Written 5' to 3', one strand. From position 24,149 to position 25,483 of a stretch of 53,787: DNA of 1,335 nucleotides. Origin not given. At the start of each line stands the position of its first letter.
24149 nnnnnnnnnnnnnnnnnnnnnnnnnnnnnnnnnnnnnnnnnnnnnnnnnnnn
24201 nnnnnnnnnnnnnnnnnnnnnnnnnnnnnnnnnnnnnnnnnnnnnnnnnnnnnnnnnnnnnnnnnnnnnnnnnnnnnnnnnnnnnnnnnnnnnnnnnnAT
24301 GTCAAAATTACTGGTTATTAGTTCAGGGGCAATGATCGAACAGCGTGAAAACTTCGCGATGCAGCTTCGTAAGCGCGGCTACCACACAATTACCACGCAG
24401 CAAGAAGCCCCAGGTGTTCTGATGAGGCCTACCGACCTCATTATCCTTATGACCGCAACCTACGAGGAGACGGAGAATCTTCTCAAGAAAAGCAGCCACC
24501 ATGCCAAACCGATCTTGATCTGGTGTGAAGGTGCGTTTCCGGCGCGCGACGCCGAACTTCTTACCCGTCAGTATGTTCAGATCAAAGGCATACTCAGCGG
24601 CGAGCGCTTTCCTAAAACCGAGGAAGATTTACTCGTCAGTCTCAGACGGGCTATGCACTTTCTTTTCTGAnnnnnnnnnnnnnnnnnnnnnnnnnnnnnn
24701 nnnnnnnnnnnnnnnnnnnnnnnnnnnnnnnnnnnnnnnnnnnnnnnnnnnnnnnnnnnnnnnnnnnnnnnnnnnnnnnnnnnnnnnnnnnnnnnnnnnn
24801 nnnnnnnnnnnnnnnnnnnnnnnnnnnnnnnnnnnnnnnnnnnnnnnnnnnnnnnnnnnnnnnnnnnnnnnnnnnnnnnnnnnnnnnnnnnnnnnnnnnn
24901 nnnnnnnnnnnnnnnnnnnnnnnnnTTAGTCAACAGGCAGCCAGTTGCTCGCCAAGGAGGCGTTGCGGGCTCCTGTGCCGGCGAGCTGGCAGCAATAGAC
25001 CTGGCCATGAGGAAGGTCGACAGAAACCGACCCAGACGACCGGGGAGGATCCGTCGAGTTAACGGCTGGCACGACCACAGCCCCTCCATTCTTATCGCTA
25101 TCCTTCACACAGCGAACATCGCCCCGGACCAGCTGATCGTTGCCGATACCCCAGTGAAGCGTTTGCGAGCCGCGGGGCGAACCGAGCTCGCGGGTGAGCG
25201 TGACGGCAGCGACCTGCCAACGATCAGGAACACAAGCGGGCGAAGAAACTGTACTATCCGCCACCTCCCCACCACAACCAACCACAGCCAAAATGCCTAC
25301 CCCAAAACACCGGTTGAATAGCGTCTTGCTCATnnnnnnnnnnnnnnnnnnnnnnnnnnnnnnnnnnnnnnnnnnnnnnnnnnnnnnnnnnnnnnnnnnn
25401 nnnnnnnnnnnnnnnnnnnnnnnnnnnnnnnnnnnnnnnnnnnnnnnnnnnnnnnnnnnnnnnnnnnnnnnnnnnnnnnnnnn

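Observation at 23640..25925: Tandem pair of divergent [small lipoprotein <-> orphan pseudo-receiver] modules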

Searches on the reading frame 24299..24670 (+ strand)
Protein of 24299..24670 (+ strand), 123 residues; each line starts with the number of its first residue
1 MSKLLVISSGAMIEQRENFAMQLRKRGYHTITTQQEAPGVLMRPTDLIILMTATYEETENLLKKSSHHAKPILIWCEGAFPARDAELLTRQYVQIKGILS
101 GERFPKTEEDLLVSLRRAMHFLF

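Call 5: search_protein_families(library=pfam, proteins=[window:24299-24670:+], max_evalue=10)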
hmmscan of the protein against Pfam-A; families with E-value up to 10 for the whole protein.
window:24299-24670:+ (123 aa): 1 family
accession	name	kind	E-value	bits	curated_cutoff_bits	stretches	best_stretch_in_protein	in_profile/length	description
PF04219.17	DUF413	-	0.068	13.6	25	1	78-110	16-48/90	Protein of unknown function, DUF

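Call 6: search_protein_families(library=ncbifam, proteins=[window:24299-24670:+], max_evalue=10)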
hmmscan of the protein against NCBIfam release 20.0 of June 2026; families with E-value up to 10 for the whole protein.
window:24299-24670:+ (123 aa): 0 families

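Call 20: find_homologous_proteins(query=window:24299-24667:+, max_evalue=1)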
Query window:24299-24667:+ (123 aa): 1 proteins with E <= 1 among 12 candidates.
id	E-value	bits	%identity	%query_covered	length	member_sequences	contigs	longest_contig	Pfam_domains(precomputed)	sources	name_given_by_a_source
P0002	1.6e-67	242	100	91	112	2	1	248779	-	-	-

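Call 31: search_solved_structures(query=A1, max_evalue=10, show_alignments=3)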
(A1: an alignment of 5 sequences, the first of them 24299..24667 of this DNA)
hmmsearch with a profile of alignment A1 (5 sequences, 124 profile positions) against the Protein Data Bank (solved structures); distinct sequences matched with E-value up to 10: 4.
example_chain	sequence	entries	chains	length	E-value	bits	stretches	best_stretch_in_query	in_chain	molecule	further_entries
2l69_A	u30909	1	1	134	0.016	18.4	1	3-34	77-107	Rossmann 2x3 fold protein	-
4j29_A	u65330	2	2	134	0.089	16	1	3-32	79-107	Engineered Protein OR258 | DE NOVO DESIGNED PROTEIN OR258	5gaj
2mr5_A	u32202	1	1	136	0.64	13.2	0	3-32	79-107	De novo designed Protein OR457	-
4ylr_A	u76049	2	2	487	0.81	12.9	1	62-95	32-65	Tubulin polyglutamylase TTLL7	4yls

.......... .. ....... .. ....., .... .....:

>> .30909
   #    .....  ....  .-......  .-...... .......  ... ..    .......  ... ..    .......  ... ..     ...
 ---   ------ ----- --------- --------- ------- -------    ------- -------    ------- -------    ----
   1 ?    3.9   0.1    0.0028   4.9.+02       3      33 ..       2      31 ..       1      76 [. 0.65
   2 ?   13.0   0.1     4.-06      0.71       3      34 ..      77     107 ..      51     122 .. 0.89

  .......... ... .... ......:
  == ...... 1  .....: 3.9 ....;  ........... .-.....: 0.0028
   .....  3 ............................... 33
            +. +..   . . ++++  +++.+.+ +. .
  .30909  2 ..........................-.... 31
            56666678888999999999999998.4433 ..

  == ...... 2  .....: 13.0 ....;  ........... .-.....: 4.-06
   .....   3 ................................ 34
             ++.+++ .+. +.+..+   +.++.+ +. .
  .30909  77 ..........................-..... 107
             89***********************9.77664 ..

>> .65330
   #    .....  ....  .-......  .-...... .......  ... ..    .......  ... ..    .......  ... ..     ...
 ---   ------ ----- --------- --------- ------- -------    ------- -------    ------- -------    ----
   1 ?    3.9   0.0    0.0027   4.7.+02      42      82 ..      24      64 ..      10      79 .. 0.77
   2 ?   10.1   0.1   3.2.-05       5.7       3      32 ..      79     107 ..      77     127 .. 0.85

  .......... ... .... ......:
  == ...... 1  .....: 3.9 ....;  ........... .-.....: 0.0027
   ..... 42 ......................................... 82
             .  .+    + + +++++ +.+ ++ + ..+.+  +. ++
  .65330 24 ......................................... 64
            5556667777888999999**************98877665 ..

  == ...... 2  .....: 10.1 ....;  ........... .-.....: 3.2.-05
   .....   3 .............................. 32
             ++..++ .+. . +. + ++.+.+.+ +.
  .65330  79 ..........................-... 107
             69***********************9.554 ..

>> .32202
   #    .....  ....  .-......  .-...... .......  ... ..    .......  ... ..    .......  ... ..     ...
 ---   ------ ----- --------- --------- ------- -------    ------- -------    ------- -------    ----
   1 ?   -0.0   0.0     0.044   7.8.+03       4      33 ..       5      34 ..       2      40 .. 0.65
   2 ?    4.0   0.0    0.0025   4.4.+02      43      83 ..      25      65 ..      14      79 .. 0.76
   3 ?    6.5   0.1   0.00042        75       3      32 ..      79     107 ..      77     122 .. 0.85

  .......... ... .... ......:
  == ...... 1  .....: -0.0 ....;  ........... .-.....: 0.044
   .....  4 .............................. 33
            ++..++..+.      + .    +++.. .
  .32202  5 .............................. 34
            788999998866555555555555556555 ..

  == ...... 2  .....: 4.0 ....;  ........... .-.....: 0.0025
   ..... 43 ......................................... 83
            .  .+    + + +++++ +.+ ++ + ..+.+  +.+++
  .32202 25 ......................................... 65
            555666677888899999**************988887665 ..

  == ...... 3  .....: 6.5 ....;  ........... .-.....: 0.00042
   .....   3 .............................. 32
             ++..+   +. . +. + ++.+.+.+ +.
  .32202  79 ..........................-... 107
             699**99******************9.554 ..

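Call 38: find_related_loci(query=A3, collection=metagenome_contigs, flank=6000)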
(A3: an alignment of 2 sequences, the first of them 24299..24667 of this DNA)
Query A3 (123 aa) in metagenome_contigs; peptide patterns used: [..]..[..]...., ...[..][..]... (x = any residue, [..] = any of these).
195 stretches matched a pattern, but none encodes a relative of the query by tblastn (E <= 1e-3).

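Call 48: predict_structure(alignment_id=A4)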
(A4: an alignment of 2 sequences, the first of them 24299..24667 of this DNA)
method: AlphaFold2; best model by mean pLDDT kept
length: 123 residues; sequences in the alignment: 2
mean_pLDDT: 74.0   pTM: 0.71
mean pLDDT of the five models: 74.0, 73.2, 59.6, 53.0, 44.3
residues with pLDDT >= 90: 0; 70-90: 85; 50-70: 37; < 50: 1
segments of 3 or more residues with pLDDT < 50: none
pLDDT, mean of each block of 10 residues (from residue 1): 76 77 75 72 73 81 79 78 80 80 58 65 52
secondary structure, 60 per line:
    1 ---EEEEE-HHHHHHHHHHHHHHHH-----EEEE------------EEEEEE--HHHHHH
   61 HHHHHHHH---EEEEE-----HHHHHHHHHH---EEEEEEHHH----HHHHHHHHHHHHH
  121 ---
elements in order: E4-8 H10-25 E31-34 E47-52 H55-68 E72-76 H82-91 E95-100 H108-120

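Call 51: fold_search(model_id=the predicted structure, library=pdb)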
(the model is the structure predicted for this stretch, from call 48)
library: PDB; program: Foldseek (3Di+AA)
matches with E <= 10: 1326; with E <= 0.001: 1
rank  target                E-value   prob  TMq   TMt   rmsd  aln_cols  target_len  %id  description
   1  6xeh_MODEL_1_A        6.4e-05  1.00  0.59  0.59   4.1       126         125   17  Solution NMR Structure of DE NOVO DESIGNED Rossmann 2x3 Fold Protein r2x3_168, Northeast Structural Genomics C (released 2020-08-05)
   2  1udr_A                1.4e-03  1.00  0.68  0.66   3.8       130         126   15  CHEY MUTANT WITH LYS 91 REPLACED BY ASP, LYS 92 REPLACED BY ALA, ILE 96 REPLACED BY LYS AND ALA 98 REPLACED BY LEU (ST (released 1997-11-19)
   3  7e90_A                1.8e-03  1.00  0.64  0.67   3.8       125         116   14  Crystal structure of the receiver domain (D51E) of the response regulator VbrR from Vibrio parahaemolyticus (released 2021-04-28)
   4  6is1_B                1.9e-03  1.00  0.51  0.52   4.9       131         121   16  Crystal Structure of Staphylococcus aureus response regulator ArlR receiver domain in complex with BeF3 and Mg (released 2019-10-30)
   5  4uhk_B                2.0e-03  1.00  0.62  0.60   4.0       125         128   14  Crystal structure of the receiver domain of CpxR from E. coli (phosphorylated) (released 2016-04-13)
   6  1u8t_A                2.3e-03  1.00  0.64  0.63   3.9       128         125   12  Crystal structure of CheY D13K Y106W alone and in complex with a FliM peptide (released 2004-10-05)
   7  1qo0_E                2.3e-03  1.00  0.51  0.35   6.4       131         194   17  Amide receptor of the amidase operon of Pseudomonas aeruginosa (AmiC) complexed with the negative regulator AmiR. (released 1999-12-23)
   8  3rvj_A                3.0e-03  1.00  0.66  0.63   3.9       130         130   15  Structure of the CheY-BeF3 Complex with substitutions at 59 and 89: N59D and E89Q (released 2012-05-09)
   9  3olv_A                3.0e-03  1.00  0.64  0.62   4.3       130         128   14  Structural and functional effects of substitution at position T+1 in CheY: CheYA88V-BeF3-Mg complex (released 2011-08-31)
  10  3rvr_A                3.2e-03  1.00  0.65  0.62   4.2       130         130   14  Structure of the CheYN59D/E89R Molybdate complex (released 2012-05-09)
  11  1u8t_B                3.2e-03  1.00  0.66  0.64   3.8       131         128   12  Crystal structure of CheY D13K Y106W alone and in complex with a FliM peptide (released 2004-10-05)
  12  3myy_A                3.4e-03  1.00  0.65  0.63   4.2       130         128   14  Structure of E. Coli CheY mutant A113P bound to Beryllium fluoride (released 2011-05-11)
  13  1e6l                  3.6e-03  1.00  0.66  0.64   3.8       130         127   15  Two-component signal transduction system D13A mutant of CheY (released 2001-03-05)
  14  3ffx_A                3.6e-03  1.00  0.65  0.63   4.2       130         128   14  Crystal Structure of CheY triple mutant F14E, N59R, E89H complexed with BeF3- and Mn2+ (released 2009-09-22)
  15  1c4w                  3.8e-03  1.00  0.66  0.64   4.0       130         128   15  1.9 A STRUCTURE OF A-THIOPHOSPHONATE MODIFIED CHEY D57C (released 2000-05-08)
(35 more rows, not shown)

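Call 52: search_protein_representatives(alignment_id=A4)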
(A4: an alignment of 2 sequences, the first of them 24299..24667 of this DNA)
Query: 2 sequences, 144 profile positions. Proteins with E-value up to 0.001 (for the whole library): 4; up to 1e-10: 2; up to 1e-30: 1. The best 4 are listed.
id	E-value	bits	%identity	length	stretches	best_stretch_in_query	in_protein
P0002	1.9e-52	193.1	-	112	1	13-137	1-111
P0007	4.4e-24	101.1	-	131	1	1-142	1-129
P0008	6.5e-08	48.7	-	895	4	64-116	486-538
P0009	1.8e-07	47.3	-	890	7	15-46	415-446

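Call 54: find_encoding_contigs(protein=P0007, flank=6000, max_places=6)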
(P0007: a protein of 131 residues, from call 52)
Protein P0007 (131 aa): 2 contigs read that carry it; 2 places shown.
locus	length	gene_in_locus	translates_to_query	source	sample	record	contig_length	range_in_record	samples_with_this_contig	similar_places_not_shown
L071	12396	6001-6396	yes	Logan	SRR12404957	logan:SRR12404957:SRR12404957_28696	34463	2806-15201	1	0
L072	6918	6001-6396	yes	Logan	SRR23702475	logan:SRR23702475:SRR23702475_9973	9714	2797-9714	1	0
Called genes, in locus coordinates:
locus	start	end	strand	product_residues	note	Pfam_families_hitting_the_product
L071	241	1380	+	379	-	PF13439:Glyco_transf_4, PF13579:Glyco_trans_4_4, PF20706:GT4-conflict, PF00534:Glycos_transf_1, PF13692:Glyco_trans_1_4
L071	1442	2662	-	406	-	PF13439:Glyco_transf_4, PF13579:Glyco_trans_4_4, PF00534:Glycos_transf_1, PF13692:Glyco_trans_1_4, PF13524:Glyco_trans_1_2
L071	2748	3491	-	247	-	PF01209:Ubie_methyltran (weak), PF13489:Methyltransf_23, PF13847:Methyltransf_31, PF08241:Methyltransf_11, PF08242:Methyltransf_12, PF13649:Methyltransf_25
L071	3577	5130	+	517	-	PF04055:Radical_SAM, PF16199:Radical_SAM_C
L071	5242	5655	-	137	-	-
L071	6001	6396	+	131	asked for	-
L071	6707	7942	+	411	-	PF00464:SHMT, PF00155:Aminotran_1_2, PF01212:Beta_elim_lyase (weak)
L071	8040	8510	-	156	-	-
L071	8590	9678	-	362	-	PF00224:PK, PF03328:HpcH_HpaI (weak)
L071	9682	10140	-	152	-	-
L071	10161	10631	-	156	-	PF22811:Zn_ribbon_NrdR, PF03477:ATP-cone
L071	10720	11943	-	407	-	PF00091:Tubulin, PF12327:FtsZ_C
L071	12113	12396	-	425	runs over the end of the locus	PF06277:EutA (faint), PF11104:PilM_2 (faint), PF02491:SHS2_FTSA, PF06723:MreB_Mbl, PF14450:FtsA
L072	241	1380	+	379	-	PF13439:Glyco_transf_4, PF13579:Glyco_trans_4_4, PF20706:GT4-conflict, PF00534:Glycos_transf_1, PF13692:Glyco_trans_1_4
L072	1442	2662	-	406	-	PF13439:Glyco_transf_4, PF13579:Glyco_trans_4_4, PF00534:Glycos_transf_1, PF13692:Glyco_trans_1_4, PF13524:Glyco_trans_1_2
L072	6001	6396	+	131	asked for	-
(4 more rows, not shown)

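Call 67: search_protein_families(library=padloc, proteins=[window:24299-24667:+, L071:5245-5655:-], max_evalue=1)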
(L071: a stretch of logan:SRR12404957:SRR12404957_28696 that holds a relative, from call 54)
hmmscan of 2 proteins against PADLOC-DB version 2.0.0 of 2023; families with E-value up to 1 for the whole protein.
window:24299-24667:+ (123 aa): 0 families

L071:5245-5655:- (137 aa): 0 families

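Call 68: search_protein_families(library=pfam, proteins=[L071:6001-6393:+, L071:5245-5655:-], max_evalue=1)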
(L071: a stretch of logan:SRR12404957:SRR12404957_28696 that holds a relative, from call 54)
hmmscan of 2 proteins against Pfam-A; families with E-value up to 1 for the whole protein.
L071:6001-6393:+ (131 aa): 1 family
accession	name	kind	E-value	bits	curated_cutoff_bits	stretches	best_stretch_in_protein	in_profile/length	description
PF16936.10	Holin_9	-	0.21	12.3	25.3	1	46-68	31-53/78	Putative holin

L071:5245-5655:- (137 aa): 0 families

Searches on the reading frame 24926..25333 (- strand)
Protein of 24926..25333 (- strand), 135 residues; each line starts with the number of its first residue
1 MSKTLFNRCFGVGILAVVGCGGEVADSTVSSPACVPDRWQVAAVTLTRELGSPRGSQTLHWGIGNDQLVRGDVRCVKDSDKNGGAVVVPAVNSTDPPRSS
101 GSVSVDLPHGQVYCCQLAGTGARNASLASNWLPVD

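Call 5: search_protein_families(library=pfam, proteins=[window:24926-25333:-], max_evalue=10)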
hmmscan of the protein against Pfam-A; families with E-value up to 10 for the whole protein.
window:24926-25333:- (135 aa): 0 families

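Call 6: search_protein_families(library=ncbifam, proteins=[window:24926-25333:-], max_evalue=10)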
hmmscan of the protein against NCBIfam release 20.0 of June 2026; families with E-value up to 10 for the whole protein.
window:24926-25333:- (135 aa): 0 families

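Call 34: find_homologous_proteins(query=window:24926-25330:-, max_evalue=1)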
Query window:24926-25330:- (134 aa): 1 proteins with E <= 1 among 34 candidates.
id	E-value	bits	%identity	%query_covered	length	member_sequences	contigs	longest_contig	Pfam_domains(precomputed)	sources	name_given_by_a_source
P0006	1.4e-84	299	100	100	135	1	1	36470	-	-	-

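Call 67: search_protein_families(library=padloc, proteins=[window:24929-25333:-], max_evalue=1)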
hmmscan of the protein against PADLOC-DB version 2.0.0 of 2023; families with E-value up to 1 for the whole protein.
window:24929-25333:- (135 aa): 0 families

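Call 81: search_solved_structures(query=A6, max_evalue=10)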
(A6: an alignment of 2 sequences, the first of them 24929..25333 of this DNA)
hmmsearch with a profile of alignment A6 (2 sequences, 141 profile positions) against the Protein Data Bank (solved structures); distinct sequences matched with E-value up to 10: 2.
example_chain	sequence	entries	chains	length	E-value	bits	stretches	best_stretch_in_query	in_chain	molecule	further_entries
2rbd_A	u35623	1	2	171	0.57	13.3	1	93-132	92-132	BH2358 protein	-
4dou_A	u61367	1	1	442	0.6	13.2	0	103-133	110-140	Adiponectin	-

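Call 98: find_related_loci(query=A6, collection=viral_contigs, flank=5000)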
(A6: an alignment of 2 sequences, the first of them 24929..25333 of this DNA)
Query A6 (135 aa) in viral_contigs; peptide patterns used: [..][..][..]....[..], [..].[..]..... (x = any residue, [..] = any of these).
35 stretches matched a pattern, but none encodes a relative of the query by tblastn (E <= 1e-3).
